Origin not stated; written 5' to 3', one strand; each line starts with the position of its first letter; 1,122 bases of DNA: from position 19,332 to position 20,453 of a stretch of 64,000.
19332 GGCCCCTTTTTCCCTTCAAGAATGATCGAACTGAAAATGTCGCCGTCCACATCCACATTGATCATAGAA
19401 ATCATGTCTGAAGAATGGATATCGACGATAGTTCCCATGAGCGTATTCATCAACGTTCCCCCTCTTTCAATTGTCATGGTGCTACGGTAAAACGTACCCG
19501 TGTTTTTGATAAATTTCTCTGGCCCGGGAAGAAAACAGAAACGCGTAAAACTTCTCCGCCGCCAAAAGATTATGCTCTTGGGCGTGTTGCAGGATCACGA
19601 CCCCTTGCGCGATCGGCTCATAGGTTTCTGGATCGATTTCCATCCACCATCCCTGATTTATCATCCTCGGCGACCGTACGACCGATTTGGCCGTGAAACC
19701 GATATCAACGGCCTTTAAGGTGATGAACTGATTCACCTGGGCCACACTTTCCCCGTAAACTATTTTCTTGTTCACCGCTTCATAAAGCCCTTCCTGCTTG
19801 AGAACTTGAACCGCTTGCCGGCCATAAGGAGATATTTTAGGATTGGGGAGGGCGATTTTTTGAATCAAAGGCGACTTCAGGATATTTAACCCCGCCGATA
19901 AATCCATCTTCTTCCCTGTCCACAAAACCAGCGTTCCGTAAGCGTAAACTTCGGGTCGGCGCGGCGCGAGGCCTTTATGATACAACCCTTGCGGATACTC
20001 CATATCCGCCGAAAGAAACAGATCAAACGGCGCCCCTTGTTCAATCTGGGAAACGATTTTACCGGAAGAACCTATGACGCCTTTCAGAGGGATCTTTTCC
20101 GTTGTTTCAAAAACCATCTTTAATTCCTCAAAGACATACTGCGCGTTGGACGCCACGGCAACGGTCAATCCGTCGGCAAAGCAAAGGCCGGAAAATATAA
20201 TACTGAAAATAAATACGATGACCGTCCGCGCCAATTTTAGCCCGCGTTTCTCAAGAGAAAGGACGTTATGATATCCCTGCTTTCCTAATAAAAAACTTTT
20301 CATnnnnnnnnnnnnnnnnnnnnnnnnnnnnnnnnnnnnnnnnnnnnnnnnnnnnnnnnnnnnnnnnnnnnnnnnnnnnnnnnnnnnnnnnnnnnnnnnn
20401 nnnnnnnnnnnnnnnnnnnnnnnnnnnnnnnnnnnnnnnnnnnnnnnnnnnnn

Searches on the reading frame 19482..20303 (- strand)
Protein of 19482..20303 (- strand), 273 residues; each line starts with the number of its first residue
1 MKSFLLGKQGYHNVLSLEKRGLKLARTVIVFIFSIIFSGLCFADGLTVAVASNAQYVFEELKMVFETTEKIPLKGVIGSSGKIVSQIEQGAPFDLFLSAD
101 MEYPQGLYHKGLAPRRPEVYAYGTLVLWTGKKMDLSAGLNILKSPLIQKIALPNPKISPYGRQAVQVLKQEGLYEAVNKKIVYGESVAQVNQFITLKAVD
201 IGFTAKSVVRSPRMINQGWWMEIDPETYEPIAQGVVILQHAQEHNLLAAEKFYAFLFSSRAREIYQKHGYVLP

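Call 13: find_encoding_contigs(protein=window:19482-20303:-, flank=10000, max_places=2)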
Protein window:19482-20303:- (273 aa): 5 contigs read that carry it; 2 places shown.
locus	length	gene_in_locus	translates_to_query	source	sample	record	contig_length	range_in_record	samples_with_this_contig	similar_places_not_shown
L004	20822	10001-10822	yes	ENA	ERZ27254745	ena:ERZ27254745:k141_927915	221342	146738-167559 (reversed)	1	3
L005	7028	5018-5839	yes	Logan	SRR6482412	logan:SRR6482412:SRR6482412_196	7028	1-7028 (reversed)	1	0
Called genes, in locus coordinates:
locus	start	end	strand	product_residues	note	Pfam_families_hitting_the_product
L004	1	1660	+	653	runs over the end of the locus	PF13646:HEAT_2 (faint)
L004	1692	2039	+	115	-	-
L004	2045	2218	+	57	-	-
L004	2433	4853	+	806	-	PF03030:H_PPase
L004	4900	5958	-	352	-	PF02463:SMC_N (faint), PF00005:ABC_tran, PF13304:AAA_21 (weak), PF17850:CysA_C_terminal, PF12857:TOBE_3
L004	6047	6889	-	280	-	PF00528:BPD_transp_1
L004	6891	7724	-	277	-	PF00528:BPD_transp_1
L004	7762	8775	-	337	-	PF13531:SBP_bac_11, PF01547:SBP_bac_1, PF13416:SBP_bac_8 (weak), PF13343:SBP_bac_6 (weak)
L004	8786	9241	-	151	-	PF02082:Rrf2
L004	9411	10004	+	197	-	PF00440:TetR_N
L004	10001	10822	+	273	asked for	PF13531:SBP_bac_11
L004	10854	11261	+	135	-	PF03459:TOBE (weak)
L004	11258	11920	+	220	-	PF00528:BPD_transp_1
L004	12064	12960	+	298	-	PF00005:ABC_tran, PF13304:AAA_21 (faint)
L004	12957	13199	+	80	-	PF01541:GIY-YIG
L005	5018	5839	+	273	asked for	PF13531:SBP_bac_11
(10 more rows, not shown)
